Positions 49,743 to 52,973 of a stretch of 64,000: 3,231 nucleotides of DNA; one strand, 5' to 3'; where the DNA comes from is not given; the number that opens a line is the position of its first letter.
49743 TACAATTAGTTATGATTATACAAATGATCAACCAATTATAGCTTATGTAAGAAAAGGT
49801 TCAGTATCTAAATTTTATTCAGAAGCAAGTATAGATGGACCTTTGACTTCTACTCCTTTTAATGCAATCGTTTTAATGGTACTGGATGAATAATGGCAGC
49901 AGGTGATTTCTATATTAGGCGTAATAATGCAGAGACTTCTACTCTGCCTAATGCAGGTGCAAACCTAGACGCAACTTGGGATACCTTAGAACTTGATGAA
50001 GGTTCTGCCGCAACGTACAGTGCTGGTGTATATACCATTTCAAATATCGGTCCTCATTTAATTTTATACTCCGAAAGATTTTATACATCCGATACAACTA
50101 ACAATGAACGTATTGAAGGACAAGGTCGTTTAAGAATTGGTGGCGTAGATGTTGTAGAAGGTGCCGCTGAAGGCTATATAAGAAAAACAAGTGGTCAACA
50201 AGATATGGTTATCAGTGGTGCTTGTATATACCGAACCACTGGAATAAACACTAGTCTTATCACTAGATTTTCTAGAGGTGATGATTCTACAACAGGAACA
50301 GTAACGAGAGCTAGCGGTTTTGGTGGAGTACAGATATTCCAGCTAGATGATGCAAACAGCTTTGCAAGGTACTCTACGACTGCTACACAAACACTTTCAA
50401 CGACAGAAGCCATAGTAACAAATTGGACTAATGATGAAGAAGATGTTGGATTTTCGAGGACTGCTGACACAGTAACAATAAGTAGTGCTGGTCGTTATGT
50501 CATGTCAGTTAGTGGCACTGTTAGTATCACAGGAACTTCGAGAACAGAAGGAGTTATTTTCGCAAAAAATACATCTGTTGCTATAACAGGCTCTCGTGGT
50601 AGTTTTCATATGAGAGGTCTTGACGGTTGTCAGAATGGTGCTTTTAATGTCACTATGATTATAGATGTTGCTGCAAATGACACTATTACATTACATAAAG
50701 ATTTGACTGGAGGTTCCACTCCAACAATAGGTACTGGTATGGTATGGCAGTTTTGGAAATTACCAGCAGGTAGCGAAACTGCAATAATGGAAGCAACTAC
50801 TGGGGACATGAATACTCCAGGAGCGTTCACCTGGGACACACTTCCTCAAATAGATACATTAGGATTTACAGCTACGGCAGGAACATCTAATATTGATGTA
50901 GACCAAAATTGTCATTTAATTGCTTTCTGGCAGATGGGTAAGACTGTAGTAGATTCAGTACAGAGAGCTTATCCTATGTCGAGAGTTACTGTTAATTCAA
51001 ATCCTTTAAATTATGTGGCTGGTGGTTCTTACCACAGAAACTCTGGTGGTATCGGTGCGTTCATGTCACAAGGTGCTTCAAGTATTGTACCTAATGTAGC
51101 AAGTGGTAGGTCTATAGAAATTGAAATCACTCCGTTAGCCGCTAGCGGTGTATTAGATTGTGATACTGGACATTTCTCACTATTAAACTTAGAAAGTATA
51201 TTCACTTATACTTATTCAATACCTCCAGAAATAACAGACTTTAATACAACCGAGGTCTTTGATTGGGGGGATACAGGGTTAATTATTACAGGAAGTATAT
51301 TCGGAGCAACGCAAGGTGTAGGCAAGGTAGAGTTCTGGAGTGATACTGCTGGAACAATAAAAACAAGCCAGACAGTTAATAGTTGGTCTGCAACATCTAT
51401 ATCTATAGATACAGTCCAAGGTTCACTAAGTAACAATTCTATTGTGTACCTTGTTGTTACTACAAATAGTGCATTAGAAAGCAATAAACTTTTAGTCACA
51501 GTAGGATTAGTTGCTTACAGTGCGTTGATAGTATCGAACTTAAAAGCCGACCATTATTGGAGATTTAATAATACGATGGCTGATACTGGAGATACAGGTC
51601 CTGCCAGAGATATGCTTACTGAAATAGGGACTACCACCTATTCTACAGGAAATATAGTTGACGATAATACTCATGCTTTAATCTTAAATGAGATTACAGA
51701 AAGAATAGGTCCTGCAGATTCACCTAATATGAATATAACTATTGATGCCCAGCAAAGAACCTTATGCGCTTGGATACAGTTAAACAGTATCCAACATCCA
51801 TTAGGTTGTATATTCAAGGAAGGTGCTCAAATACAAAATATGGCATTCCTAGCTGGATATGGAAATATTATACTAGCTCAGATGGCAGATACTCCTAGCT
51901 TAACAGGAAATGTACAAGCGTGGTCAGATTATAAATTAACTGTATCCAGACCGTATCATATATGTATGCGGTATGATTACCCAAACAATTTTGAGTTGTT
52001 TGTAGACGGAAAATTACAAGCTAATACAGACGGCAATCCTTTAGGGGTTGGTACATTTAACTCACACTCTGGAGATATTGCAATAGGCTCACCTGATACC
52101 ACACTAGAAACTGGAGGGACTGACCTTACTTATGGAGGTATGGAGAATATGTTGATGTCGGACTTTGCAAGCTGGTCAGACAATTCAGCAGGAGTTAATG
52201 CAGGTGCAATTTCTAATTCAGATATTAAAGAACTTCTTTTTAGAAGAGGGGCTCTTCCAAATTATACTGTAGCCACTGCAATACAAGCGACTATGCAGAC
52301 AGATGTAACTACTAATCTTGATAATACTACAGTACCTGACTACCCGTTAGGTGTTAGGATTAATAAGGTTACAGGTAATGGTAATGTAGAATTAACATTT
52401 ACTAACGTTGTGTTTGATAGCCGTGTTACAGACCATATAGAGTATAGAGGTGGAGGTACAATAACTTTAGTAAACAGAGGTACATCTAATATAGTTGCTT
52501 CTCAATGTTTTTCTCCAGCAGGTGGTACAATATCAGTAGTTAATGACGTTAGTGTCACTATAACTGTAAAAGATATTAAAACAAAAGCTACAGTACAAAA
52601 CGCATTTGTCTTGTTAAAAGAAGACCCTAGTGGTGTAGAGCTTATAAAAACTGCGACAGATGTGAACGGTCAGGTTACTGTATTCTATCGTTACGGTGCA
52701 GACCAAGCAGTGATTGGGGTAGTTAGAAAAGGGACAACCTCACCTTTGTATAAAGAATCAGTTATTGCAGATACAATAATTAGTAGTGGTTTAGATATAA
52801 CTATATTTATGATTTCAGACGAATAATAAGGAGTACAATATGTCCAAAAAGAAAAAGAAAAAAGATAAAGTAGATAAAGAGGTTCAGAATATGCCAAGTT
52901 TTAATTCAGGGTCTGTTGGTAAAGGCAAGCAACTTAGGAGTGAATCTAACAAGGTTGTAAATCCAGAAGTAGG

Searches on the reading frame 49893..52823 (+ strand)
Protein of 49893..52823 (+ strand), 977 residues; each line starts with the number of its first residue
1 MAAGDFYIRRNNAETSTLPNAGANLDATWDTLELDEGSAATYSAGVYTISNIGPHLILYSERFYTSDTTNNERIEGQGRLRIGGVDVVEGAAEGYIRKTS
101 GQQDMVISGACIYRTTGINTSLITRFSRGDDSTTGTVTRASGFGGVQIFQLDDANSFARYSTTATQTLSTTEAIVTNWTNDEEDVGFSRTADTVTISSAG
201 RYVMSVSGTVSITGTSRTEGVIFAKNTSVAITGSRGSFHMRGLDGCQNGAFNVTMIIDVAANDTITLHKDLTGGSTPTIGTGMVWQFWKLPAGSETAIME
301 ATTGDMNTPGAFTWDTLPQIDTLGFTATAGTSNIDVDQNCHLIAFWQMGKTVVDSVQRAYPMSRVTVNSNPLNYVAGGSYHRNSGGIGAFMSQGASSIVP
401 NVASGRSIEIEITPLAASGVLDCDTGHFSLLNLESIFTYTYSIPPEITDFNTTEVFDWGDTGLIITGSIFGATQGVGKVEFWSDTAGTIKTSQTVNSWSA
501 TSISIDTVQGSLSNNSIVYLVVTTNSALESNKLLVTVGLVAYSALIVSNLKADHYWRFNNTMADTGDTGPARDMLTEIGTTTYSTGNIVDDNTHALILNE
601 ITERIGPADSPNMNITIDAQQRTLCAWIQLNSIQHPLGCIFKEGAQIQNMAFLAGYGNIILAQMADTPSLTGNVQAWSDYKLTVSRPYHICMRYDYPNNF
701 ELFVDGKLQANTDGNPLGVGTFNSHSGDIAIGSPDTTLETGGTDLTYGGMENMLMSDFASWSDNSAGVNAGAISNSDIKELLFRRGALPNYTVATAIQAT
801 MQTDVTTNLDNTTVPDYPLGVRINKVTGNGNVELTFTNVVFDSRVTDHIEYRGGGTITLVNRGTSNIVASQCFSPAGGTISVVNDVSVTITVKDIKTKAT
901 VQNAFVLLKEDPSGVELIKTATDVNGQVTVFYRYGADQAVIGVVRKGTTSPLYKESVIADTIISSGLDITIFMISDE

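Call 11: search_protein_families(library=phrogs, proteins=[window:49893-52823:+], max_evalue=0.001)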
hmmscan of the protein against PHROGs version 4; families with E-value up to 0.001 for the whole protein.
window:49893-52823:+ (977 aa): 0 families

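Call 12: search_protein_families(library=pfam, proteins=[window:49893-52823:+], max_evalue=0.001)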
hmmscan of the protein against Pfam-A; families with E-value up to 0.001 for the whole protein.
window:49893-52823:+ (977 aa): 0 families

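Call 71: search_solved_structures(query=window:49893-52823:+, max_evalue=1)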
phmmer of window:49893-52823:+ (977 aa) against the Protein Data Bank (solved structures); distinct sequences matched with E-value up to 1: 0.
